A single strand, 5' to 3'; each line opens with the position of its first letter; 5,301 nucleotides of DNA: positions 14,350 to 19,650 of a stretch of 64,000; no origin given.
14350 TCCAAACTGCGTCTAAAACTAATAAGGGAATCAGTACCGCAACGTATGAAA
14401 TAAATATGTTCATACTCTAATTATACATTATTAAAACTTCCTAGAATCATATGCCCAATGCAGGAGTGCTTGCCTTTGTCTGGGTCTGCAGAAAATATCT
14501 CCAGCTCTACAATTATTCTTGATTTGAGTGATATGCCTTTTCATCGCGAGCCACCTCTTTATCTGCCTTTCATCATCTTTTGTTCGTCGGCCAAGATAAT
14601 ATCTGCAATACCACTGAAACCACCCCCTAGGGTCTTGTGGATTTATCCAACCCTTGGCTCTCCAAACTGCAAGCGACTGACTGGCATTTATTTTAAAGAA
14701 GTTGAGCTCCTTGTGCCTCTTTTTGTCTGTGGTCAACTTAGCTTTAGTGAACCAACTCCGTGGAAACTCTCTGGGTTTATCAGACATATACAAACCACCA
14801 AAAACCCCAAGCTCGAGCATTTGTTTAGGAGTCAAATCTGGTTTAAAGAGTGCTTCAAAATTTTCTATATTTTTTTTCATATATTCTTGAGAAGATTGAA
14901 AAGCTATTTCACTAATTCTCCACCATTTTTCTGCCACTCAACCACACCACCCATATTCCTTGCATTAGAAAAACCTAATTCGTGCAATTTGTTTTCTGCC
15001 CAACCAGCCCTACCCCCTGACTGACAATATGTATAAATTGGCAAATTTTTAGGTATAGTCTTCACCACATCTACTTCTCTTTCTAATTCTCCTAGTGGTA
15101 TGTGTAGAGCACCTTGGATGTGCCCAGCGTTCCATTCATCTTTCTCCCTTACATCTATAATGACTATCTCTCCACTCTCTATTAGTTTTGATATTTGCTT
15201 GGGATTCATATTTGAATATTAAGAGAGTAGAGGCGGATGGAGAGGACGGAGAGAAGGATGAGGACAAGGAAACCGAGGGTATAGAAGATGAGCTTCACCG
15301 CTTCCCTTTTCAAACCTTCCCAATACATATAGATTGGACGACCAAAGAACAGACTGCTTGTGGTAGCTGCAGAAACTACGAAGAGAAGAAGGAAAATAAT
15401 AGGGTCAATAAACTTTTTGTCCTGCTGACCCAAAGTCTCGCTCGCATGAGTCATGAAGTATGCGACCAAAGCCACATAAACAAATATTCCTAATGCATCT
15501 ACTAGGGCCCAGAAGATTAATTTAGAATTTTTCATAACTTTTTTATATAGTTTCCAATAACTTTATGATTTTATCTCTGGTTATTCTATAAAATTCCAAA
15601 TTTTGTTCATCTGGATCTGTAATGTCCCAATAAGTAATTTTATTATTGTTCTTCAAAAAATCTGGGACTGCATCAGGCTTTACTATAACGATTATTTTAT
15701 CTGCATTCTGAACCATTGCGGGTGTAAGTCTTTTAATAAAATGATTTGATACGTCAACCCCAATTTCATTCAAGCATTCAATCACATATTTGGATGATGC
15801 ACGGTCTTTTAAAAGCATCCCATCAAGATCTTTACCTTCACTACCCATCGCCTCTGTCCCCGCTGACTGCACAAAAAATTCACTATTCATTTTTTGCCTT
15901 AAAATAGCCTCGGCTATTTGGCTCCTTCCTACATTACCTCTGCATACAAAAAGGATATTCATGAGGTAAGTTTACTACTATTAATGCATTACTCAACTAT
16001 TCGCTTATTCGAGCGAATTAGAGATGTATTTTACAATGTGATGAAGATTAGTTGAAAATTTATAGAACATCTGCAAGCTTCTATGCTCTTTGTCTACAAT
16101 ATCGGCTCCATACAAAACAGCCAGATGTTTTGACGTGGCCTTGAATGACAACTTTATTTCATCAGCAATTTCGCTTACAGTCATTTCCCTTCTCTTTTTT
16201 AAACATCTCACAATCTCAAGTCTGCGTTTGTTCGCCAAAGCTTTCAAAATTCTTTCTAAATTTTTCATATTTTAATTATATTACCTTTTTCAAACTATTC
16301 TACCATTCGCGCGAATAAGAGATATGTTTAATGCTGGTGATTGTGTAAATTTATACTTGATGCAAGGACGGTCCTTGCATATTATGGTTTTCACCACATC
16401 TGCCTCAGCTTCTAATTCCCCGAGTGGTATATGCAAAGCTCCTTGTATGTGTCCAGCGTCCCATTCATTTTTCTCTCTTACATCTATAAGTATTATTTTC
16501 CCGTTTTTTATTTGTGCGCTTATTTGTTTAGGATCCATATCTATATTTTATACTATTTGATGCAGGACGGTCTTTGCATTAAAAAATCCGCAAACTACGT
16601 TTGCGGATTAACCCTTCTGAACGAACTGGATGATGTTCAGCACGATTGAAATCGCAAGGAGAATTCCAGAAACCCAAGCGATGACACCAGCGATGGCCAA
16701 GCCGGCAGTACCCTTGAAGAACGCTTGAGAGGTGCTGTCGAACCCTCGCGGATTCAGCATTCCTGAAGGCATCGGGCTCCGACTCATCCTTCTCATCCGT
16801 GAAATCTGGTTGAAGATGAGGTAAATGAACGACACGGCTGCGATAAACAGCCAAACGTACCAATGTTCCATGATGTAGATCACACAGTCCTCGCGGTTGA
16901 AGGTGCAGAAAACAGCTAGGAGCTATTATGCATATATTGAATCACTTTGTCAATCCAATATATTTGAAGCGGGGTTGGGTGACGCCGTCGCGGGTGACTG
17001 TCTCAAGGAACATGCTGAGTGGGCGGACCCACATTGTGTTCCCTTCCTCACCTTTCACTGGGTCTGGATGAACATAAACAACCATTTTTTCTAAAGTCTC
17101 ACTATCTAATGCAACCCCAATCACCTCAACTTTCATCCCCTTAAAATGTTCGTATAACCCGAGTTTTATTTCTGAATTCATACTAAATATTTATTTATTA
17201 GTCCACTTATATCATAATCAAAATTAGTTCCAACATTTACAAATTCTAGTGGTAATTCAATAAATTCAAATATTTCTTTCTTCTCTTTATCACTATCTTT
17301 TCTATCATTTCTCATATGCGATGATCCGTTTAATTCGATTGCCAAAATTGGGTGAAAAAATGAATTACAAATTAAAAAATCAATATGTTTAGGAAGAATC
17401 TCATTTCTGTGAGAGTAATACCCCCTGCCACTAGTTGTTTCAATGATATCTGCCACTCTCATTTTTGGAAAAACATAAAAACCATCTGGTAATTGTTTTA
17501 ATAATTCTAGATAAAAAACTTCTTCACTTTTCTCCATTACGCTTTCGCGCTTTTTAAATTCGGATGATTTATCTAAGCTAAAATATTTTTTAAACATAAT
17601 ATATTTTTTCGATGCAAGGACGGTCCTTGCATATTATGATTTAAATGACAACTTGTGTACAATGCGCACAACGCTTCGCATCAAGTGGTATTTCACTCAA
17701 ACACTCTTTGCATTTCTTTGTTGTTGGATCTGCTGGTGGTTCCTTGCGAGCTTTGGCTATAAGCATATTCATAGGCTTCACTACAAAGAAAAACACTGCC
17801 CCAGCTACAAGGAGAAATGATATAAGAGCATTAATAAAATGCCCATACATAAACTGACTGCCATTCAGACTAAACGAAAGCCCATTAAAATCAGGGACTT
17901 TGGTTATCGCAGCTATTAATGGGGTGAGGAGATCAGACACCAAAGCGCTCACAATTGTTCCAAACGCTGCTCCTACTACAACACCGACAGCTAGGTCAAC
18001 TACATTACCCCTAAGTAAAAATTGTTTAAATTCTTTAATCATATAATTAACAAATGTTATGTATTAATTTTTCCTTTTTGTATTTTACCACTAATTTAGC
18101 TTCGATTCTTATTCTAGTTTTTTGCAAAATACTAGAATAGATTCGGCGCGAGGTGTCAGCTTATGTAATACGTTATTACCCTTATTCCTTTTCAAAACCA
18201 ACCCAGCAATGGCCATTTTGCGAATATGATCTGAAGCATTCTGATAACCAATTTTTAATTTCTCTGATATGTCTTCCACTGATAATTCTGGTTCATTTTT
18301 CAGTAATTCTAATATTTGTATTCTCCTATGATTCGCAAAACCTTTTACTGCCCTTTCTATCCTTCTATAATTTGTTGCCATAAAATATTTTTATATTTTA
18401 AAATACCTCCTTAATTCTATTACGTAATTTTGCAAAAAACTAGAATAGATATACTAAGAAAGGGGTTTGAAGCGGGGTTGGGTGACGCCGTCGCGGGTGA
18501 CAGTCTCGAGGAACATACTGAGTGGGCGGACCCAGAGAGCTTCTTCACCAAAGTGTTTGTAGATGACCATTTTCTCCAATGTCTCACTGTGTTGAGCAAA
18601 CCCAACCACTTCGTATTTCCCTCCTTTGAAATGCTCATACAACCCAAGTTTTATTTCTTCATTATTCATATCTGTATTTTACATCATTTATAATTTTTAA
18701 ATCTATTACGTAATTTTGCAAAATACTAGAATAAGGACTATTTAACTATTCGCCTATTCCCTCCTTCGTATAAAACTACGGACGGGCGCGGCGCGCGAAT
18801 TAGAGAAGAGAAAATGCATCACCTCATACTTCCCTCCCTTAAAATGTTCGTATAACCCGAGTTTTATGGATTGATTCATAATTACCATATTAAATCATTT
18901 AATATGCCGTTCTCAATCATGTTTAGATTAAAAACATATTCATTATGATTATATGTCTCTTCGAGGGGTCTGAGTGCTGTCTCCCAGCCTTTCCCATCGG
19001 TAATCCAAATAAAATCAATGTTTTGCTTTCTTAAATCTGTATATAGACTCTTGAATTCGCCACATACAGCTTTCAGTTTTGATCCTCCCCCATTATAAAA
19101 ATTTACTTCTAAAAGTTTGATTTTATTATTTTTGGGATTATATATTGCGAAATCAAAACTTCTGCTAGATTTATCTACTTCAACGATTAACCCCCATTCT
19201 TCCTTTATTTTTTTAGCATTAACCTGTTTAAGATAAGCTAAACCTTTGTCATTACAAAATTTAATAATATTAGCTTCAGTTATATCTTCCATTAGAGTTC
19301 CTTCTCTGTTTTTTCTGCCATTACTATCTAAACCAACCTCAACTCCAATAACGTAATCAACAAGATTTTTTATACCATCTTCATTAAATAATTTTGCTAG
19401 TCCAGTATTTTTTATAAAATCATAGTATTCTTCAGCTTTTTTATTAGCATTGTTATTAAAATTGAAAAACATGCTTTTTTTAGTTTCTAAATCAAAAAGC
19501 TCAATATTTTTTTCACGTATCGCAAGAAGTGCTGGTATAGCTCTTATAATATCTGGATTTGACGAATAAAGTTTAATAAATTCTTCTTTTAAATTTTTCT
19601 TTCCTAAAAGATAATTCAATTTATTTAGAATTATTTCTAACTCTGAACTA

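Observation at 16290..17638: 28-bp palindromic mobile-like element in three copies, one inserted into a rhodanese paralogue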

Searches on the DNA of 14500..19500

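Call 11: search_rna_families(source=window, start=14500, end=19500, threshold=evalue, max_evalue=1)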
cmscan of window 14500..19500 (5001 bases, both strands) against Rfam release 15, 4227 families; matches with E-value up to 1: 0.
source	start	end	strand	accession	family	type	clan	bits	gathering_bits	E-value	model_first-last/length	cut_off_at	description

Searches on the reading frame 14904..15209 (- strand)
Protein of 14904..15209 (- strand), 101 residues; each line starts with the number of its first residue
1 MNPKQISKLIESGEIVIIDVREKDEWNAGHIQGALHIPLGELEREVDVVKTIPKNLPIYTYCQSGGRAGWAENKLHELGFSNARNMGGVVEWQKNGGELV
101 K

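Call 7: search_protein_families(library=pfam, proteins=[window:14904-15209:-], max_evalue=0.01)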
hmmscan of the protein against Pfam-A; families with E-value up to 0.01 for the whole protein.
window:14904-15209:- (101 aa): 1 family
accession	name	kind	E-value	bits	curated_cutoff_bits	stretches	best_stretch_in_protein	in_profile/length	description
PF00581.25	Rhodanese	-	8.3e-21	74.8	22.2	1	3-94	2-101/102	Rhodanese-like domain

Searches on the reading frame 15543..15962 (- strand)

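Call 7: search_protein_families(library=pfam, proteins=[window:15543-15962:-], max_evalue=0.01)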
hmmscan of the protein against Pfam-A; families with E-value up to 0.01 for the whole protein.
window:15543-15962:- (139 aa): 1 family
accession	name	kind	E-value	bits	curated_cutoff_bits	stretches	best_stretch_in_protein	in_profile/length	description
PF01451.26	LMWPc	-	3.8e-15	56.8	23.2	1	3-136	1-140/144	Low molecular weight phosphotyrosine protein phosphatase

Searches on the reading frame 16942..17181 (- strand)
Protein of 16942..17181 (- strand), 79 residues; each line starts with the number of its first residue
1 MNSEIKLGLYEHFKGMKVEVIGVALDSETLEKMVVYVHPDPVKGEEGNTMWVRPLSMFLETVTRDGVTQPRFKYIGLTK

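Call 7: search_protein_families(library=pfam, proteins=[window:16942-17181:-], max_evalue=0.01)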
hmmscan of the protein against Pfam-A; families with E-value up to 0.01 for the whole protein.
window:16942-17181:- (79 aa): 1 family
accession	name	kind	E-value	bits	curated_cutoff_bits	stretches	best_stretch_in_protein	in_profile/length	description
PF07866.17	DUF1653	-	3.5e-21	75.8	23.5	1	8-73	1-61/62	Protein of unknown function (DUF1653)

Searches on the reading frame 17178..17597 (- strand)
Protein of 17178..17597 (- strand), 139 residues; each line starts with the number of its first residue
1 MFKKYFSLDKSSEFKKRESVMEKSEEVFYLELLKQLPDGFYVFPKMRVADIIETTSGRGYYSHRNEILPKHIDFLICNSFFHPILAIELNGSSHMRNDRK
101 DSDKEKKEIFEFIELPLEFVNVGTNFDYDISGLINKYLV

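Call 7: search_protein_families(library=pfam, proteins=[window:17178-17597:-], max_evalue=0.01)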
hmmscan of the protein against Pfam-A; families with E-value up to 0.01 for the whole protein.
window:17178-17597:- (139 aa): 1 family
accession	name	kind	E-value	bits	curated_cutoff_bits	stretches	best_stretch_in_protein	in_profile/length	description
PF10881.14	DUF2726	-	2.5e-18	66.4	24.7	1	18-117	2-105/126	Protein of unknown function (DUF2726)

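Call 16: find_encoding_contigs(protein=window:17178-17597:-, flank=10000, max_places=6)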
Protein window:17178-17597:- (139 aa): 2 contigs read that carry it; 1 place shown.
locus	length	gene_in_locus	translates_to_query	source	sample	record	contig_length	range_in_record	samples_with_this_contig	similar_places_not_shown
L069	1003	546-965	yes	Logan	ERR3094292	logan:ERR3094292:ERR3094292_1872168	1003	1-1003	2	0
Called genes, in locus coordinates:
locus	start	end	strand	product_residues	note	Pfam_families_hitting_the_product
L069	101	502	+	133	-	PF01741:MscL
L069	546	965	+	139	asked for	PF10881:DUF2726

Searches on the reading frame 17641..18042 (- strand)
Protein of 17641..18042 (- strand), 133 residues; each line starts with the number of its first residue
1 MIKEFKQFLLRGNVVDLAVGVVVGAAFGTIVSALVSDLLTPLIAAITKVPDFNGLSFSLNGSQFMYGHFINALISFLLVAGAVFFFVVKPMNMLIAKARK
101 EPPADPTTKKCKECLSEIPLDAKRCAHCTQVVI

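Call 7: search_protein_families(library=pfam, proteins=[window:17641-18042:-], max_evalue=0.01)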
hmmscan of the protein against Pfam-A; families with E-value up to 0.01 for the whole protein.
window:17641-18042:- (133 aa): 2 families
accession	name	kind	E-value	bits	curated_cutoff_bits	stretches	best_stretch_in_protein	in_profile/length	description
PF01741.23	MscL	-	2.3e-37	128.5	27.4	1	1-118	1-118/123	Large-conductance mechanosensitive channel, MscL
PF10571.15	UPF0547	-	0.00038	21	29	1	109-128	1-20/26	Uncharacterised protein family UPF0547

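Call 52: list_cluster_members(proteins=[P0001, window:17641-18042:-, window:15543-15962:-])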
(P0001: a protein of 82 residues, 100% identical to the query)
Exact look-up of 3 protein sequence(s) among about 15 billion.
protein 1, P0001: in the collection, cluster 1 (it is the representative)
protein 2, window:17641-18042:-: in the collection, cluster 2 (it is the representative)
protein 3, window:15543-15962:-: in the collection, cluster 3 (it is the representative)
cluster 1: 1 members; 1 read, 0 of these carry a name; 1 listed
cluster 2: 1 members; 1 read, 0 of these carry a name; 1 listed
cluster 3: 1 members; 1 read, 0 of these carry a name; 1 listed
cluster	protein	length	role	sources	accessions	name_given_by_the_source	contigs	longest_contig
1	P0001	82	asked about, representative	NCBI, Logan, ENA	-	-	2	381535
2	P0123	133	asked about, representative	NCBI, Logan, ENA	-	-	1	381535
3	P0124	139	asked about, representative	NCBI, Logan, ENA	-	-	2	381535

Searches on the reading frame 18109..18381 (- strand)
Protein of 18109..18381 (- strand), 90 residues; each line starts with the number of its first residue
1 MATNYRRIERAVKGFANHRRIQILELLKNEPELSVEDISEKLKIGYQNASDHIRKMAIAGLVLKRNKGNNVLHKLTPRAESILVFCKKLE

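Call 7: search_protein_families(library=pfam, proteins=[window:18109-18381:-], max_evalue=0.01)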
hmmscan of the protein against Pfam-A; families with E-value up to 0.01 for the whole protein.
window:18109-18381:- (90 aa): 13 families
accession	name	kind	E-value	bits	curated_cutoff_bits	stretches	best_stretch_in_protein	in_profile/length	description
PF01022.26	HTH_5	-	6.1e-07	29.7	22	1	19-62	3-45/47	Bacterial regulatory protein, arsR family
PF13412.12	HTH_24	-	4.6e-06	26.5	21.9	1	18-61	3-46/48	Winged helix-turn-helix DNA-binding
PF12802.13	MarR_2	-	4.7e-06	27.1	27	1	21-62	8-50/61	MarR family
PF12840.13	HTH_20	-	8.9e-06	26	27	1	20-63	6-49/51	Helix-turn-helix domain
PF01047.28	MarR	-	2e-05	24.8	24.6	1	18-66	3-51/59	MarR family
PF13463.12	HTH_27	-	2.9e-05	24.7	22.2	1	20-79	5-68/68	Winged helix DNA-binding domain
PF25212.1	HVO_A0114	-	8.9e-05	22.6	27.6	1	17-70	21-74/84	HVO_A0114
PF01978.25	TrmB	-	0.00023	21.4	25.6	1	25-68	16-58/68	Sugar-specific transcriptional regulator TrmB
PF08279.18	HTH_11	-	0.0011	19.2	25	1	19-44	1-27/55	HTH domain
PF09397.16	FtsK_gamma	-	0.0017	18.4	30.6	1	23-66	10-53/63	Ftsk gamma domain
PF13518.12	HTH_28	-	0.0033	17.9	25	0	19-66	1-46/52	Helix-turn-helix domain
PF08220.18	HTH_DeoR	-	0.005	17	21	1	19-47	1-29/57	DeoR-like helix-turn-helix domain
PF21476.4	PF0610-like_N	-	0.0062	17.2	33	1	20-54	3-36/50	PF0610-like, N-terminal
